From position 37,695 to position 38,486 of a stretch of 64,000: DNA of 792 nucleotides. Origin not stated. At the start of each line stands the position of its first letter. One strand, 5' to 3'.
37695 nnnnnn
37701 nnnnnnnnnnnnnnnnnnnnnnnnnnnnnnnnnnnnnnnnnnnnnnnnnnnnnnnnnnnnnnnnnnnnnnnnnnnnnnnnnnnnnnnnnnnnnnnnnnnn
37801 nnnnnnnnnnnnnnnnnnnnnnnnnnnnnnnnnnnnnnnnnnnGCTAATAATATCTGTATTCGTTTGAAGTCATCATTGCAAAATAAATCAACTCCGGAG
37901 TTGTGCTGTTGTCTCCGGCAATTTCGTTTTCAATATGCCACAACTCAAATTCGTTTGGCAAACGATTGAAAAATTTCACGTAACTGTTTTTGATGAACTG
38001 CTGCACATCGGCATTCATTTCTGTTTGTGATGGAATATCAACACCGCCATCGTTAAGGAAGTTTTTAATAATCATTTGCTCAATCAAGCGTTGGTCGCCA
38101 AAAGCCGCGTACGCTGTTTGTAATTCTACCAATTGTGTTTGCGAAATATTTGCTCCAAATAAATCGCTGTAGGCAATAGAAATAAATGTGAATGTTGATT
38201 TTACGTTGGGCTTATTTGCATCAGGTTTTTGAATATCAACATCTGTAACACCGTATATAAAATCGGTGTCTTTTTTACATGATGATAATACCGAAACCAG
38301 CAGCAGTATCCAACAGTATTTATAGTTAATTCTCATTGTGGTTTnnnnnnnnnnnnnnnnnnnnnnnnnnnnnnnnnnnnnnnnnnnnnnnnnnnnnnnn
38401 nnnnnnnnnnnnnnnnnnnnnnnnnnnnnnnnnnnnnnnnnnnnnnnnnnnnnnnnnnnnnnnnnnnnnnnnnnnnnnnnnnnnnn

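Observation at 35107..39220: Five consecutive co-directional genes encoding lipoproteins or TAT-secreted proteins of unknown function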

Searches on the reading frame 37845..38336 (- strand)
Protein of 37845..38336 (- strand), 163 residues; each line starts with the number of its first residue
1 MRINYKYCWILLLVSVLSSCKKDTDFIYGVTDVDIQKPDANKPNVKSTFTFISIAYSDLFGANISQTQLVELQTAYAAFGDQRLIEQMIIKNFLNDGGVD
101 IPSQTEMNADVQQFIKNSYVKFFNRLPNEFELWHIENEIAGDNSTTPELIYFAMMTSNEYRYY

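Call 3: search_protein_families(library=pfam, proteins=[window:37845-38336:-], max_evalue=1)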
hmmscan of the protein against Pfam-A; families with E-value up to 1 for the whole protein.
window:37845-38336:- (163 aa): 3 families
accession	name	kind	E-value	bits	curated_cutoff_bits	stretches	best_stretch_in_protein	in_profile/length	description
PF13946.11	DUF4214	-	0.013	16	23.2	1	108-160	17-68/72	Domain of unknown function (DUF4214)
PF22128.2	Alp7A_like_C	-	0.043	14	22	1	30-126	11-101/156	Alp7A C-terminal domain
PF23122.1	C2_ITFG1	-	0.11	13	27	1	56-136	22-98/100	ITFG1, C2 domain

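Call 4: search_protein_families(library=ncbifam, proteins=[window:37845-38336:-], max_evalue=1)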
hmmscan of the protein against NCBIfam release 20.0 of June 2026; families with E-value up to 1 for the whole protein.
window:37845-38336:- (163 aa): 1 family
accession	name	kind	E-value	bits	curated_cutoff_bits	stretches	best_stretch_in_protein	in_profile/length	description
NF053690.1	BamK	equivalog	0.011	15.7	120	1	78-122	25-71/199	BamK family beta-barrel-assembly machinery protein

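Call 70: search_protein_families(library=pfam, proteins=[window:37845-38336:-], max_evalue=0.1)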
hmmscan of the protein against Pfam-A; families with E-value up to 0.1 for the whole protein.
window:37845-38336:- (163 aa): 2 families
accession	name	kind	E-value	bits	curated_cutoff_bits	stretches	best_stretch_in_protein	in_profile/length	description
PF13946.11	DUF4214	-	0.013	16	23.2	1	108-160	17-68/72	Domain of unknown function (DUF4214)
PF22128.2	Alp7A_like_C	-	0.043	14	22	1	30-126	11-101/156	Alp7A C-terminal domain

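Call 93: search_protein_families(library=pfam, alignment_id=A8, max_evalue=1)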
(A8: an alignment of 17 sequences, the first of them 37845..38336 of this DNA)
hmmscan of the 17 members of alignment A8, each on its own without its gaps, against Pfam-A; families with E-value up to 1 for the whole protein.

A. member 1, window:37845-38336:- (163 aa): 3 families
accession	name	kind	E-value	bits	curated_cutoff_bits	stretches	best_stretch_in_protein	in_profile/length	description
PF13946.11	DUF4214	-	0.013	16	23.2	1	108-160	17-68/72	Domain of unknown function (DUF4214)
PF22128.2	Alp7A_like_C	-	0.043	14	22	1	30-126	11-101/156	Alp7A C-terminal domain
PF23122.1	C2_ITFG1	-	0.11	13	27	1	56-136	22-98/100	ITFG1, C2 domain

B. families by the number of members that match (of 17 scanned): 15 families
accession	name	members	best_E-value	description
PF13946.11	DUF4214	8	0.001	Domain of unknown function (DUF4214)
PF21991.1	capSnatchArena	1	0.019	Cap-snatching endonuclease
PF09114.16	MotA_activ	1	0.02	Transcription factor MotA, activation domain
PF22128.2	Alp7A_like_C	1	0.043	Alp7A C-terminal domain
PF19065.6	P8_CR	1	0.083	Minor capsid protein P8 central region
PF15838.10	LLCFC1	1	0.086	LLLL and CFNLAS motif-containing protein 1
PF05770.16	Ins134_P3_kin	1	0.089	Inositol 1,3,4-trisphosphate 5/6-kinase ATP-grasp domain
PF25736.1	Herpes_gQ2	1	0.091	Human herpesvirus-6 glycoprotein Q2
PF23644.1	YpeD-like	1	0.096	YpeD-like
PF23122.1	C2_ITFG1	1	0.11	ITFG1, C2 domain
PF12454.13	Ecm33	1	0.12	GPI-anchored cell wall organization protein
PF08953.17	DUF1899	1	0.16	Domain of unknown function (DUF1899)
PF03740.19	PdxJ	1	0.21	Pyridoxal phosphate biosynthesis protein PdxJ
PF10067.14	DUF2306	1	0.22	Predicted membrane protein (DUF2306)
PF01110.22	CNTF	1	0.24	Ciliary neurotrophic factor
